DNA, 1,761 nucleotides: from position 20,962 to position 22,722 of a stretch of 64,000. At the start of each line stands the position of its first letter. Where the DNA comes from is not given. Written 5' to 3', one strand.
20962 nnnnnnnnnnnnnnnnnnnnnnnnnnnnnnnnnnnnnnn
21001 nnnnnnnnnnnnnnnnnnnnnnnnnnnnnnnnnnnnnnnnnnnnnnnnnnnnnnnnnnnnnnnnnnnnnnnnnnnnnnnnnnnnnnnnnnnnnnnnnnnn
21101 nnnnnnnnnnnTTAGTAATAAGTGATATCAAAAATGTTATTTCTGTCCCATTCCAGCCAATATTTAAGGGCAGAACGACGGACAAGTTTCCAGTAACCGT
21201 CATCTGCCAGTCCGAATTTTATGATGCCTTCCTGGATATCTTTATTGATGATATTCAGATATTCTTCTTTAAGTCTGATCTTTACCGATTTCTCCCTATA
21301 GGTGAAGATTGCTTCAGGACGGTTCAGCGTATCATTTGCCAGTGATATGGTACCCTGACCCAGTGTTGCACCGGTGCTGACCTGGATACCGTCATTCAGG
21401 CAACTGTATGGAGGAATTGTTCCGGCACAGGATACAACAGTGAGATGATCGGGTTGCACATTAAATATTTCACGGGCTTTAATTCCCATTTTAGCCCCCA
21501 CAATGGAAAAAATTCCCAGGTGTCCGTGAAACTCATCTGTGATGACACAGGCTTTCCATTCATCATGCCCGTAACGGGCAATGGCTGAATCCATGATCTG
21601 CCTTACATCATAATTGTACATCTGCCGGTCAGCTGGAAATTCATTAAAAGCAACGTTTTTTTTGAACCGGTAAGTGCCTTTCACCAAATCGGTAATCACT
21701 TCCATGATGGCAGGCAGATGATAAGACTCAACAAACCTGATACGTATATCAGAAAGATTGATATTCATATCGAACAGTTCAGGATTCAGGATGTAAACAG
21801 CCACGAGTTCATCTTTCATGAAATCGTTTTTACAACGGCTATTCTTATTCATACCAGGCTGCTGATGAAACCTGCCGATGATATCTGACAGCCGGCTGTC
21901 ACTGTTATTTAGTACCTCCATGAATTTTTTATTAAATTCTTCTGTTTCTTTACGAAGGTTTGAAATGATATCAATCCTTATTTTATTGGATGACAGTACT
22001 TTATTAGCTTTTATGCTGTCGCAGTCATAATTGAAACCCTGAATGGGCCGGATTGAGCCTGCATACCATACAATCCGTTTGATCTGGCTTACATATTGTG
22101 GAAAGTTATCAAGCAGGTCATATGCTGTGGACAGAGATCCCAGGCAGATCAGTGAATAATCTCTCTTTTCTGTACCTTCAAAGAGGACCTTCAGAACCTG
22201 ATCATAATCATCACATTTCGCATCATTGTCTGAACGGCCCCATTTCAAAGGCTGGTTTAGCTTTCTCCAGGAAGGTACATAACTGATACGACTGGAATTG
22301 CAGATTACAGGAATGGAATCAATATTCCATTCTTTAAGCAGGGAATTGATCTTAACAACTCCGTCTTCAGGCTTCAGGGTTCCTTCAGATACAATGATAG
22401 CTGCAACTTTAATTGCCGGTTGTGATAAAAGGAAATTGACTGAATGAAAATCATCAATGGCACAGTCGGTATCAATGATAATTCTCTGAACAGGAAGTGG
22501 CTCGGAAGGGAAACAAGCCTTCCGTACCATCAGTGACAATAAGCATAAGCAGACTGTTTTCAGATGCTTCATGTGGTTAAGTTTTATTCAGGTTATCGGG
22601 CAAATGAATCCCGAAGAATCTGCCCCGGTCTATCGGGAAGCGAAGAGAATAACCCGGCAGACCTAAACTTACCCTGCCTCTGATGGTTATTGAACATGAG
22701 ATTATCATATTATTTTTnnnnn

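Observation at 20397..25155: NikR-headed TonB-dependent metal acquisition operon: nikR - TBDT - secreted hydrolase/FmdE fusion - His-rich permease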

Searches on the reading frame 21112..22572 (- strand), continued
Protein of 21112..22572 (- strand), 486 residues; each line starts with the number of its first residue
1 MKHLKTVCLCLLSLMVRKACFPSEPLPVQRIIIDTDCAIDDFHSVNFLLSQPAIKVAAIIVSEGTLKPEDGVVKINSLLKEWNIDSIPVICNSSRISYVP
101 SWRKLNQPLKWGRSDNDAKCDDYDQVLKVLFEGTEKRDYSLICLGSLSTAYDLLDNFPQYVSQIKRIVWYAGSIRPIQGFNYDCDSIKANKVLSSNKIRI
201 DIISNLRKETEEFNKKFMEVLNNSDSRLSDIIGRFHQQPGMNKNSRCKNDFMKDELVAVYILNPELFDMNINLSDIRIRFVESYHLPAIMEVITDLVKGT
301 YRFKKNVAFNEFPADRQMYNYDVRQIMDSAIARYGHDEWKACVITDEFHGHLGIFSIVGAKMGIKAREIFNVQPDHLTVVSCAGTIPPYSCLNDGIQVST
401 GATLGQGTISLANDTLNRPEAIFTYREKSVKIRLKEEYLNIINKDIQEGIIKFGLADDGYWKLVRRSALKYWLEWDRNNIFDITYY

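Call 49: fold_search(model_id=the predicted structure, library=pdb)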
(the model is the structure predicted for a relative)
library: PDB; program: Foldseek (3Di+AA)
matches with E <= 10: 861; with E <= 0.001: 110
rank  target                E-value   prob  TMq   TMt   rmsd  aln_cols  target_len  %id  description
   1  4wr2                  2.3e-12  1.00  0.47  0.72   4.6       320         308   16  Crystal structure of a putative pyrimidine-specific ribonucleoside hydrolase (RihA) Protein from Shewanella loihica PV-4 (released 2014-11-12)
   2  6zk3_A                3.1e-12  1.00  0.47  0.70   4.7       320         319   15  Plant nucleoside hydrolase - ZmNRh2b in complex with ribose (released 2022-01-12)
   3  6ba1_A                3.1e-12  1.00  0.45  0.66   4.9       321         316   13  Purine-Preferring Ribonucleoside Hydrolase from Gardnerella vaginalis (released 2018-10-17)
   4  3g5i_A                4.6e-12  1.00  0.44  0.68   6.7       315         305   18  Crystal Structure of the E.coli RihA pyrimidine nucleosidase bound to a iminoribitol-based inhibitor (released 2010-02-09)
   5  3mkm_A                7.6e-12  1.00  0.48  0.71   4.5       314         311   13  Crystal structure of the E. coli pyrimidine nucleoside hydrolase YeiK (Apo-form) (released 2010-12-01)
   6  3g5i_B                8.1e-12  1.00  0.47  0.75   4.1       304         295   16  Crystal Structure of the E.coli RihA pyrimidine nucleosidase bound to a iminoribitol-based inhibitor (released 2010-02-09)
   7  6zk1_A                8.5e-12  1.00  0.47  0.70   4.7       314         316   16  Plant nucleoside hydrolase - ZmNRh2b enzyme (released 2022-01-12)
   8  6zk3_B                1.1e-11  1.00  0.48  0.70   4.6       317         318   15  Plant nucleoside hydrolase - ZmNRh2b in complex with ribose (released 2022-01-12)
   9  5tsq                  1.1e-11  1.00  0.47  0.71   4.4       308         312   15  Crystal structure of IUnH from Leishmania braziliensis in complex with D-Ribose (released 2016-12-14)
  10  4kpo_B                1.5e-11  1.00  0.46  0.69   4.7       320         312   18  Plant nucleoside hydrolase - ZmNRh3 enzyme (released 2013-11-27)
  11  3b9x_D                1.6e-11  1.00  0.48  0.73   4.2       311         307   14  Crystal structure of the E. coli pyrimidine nucleoside hydrolase YeiK in complex with inosine (released 2008-04-01)
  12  4kpo_A                1.6e-11  1.00  0.46  0.68   5.0       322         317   17  Plant nucleoside hydrolase - ZmNRh3 enzyme (released 2013-11-27)
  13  4i72_A                1.6e-11  1.00  0.45  0.64   5.6       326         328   17  Crystal structure of the Trypanosoma brucei Inosine-Adenosine-Guanosine nucleoside hydrolase in complex with Immucilli (released 2013-08-07)
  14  3mkm_C                1.7e-11  1.00  0.48  0.75   3.7       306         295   13  Crystal structure of the E. coli pyrimidine nucleoside hydrolase YeiK (Apo-form) (released 2010-12-01)
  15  6zk1_B                1.7e-11  1.00  0.47  0.69   4.5       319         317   15  Plant nucleoside hydrolase - ZmNRh2b enzyme (released 2022-01-12)
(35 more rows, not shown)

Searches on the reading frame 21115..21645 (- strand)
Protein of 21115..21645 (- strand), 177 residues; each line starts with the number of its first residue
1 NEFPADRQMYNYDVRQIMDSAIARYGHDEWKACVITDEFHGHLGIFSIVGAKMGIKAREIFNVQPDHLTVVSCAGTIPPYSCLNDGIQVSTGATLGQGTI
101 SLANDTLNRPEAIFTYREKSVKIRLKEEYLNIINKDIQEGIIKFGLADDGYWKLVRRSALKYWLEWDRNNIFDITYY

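Call 38: search_solved_structures(query=window:21115-21645:-, max_evalue=10, show_alignments=4)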
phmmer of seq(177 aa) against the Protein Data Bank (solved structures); distinct sequences matched with E-value up to 10: 26.
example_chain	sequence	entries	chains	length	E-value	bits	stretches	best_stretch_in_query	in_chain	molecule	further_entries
2gvi_A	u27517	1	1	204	2.4e-05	27.2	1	37-132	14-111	conserved hypothetical protein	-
4qiw_C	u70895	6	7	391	0.085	15.7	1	43-110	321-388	DNA-directed RNA polymerase subunit A'' | DNA-directed RNA polymerase subunit A""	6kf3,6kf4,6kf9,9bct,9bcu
8e84_A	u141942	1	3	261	0.095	15.5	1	75-136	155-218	Proliferating cell nuclear antigen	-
7kq0_A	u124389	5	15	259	0.098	15.5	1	75-136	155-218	Proliferating cell nuclear antigen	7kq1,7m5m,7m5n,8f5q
7m5l_A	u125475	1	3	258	0.098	15.5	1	75-136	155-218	Proliferating cell nuclear antigen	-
1axc_A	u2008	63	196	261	0.098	15.5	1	75-136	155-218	PCNA | Proliferating cell nuclear antigen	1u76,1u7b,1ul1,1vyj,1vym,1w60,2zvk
4ztd_A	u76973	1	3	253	0.099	15.5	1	75-136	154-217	Proliferating cell nuclear antigen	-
9uiq_F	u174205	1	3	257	0.099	15.5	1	75-136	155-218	Proliferating cell nuclear antigen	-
6gis_A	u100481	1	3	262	0.099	15.5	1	75-136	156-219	Proliferating cell nuclear antigen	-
9eoa_F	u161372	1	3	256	0.099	15.5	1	75-136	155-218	Proliferating cell nuclear antigen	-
6eht_A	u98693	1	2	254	0.099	15.4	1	75-136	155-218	Proliferating cell nuclear antigen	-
6qc0_A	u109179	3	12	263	0.1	15.4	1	75-136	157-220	Proliferating cell nuclear antigen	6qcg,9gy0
6eht_C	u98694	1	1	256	0.1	15.4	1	75-136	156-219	Proliferating cell nuclear antigen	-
6k3a_A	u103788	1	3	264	0.1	15.4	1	75-136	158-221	Proliferating cell nuclear antigen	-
5mav_A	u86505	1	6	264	0.1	15.4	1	75-136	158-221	Proliferating cell nuclear antigen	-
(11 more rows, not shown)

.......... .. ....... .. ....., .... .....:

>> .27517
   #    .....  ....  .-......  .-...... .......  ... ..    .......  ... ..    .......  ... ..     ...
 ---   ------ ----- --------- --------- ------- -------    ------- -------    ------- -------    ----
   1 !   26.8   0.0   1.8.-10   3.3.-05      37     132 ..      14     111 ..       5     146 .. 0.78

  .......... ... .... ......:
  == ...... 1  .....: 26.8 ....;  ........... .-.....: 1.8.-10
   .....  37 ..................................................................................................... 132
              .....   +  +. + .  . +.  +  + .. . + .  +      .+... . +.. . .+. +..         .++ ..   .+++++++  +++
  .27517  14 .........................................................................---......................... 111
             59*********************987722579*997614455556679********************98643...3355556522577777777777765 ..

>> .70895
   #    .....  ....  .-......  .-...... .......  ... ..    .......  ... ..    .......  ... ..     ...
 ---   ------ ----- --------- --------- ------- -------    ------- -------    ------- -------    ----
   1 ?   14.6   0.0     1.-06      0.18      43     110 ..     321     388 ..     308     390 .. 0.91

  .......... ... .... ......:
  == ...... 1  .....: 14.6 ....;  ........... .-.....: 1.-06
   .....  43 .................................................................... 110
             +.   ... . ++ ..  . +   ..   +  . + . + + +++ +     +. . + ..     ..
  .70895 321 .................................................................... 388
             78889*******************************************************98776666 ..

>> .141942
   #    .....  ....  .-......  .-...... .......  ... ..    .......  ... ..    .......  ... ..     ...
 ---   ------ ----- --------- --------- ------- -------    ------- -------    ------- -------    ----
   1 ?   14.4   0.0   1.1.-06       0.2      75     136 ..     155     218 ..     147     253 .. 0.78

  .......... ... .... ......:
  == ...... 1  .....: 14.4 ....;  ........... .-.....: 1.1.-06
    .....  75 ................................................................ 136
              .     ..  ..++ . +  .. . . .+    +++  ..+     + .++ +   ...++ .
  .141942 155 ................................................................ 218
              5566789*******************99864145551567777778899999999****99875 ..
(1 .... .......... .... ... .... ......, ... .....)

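Call 69: search_protein_representatives(protein=window:21115-21570:-)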
Query: 152 residues. Proteins with E-value up to 0.001 (for the whole library): 709; up to 1e-10: 347; up to 1e-30: 191. The best 150 are listed.
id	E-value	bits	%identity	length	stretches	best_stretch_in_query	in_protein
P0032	1.5e-70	252.3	73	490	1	1-149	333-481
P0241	2.7e-69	248.2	73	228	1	1-149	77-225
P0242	5.9e-69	247.1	71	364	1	1-149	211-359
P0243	3.1e-61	222.0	66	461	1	1-148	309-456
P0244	1.7e-60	219.6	66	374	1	1-149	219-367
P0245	7.5e-60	217.5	63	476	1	1-149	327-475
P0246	9.3e-60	217.2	60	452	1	1-149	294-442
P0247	7.2e-59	214.3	65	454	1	1-149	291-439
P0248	1.9e-57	209.7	64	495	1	1-149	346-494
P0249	2.7e-57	209.2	61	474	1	1-150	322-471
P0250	5.3e-57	208.3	60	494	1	1-149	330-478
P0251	1.4e-55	203.6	59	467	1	1-150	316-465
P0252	7.4e-55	201.3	63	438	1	1-150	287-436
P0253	9.6e-55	200.9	56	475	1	1-151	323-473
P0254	1.6e-54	200.2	56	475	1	1-149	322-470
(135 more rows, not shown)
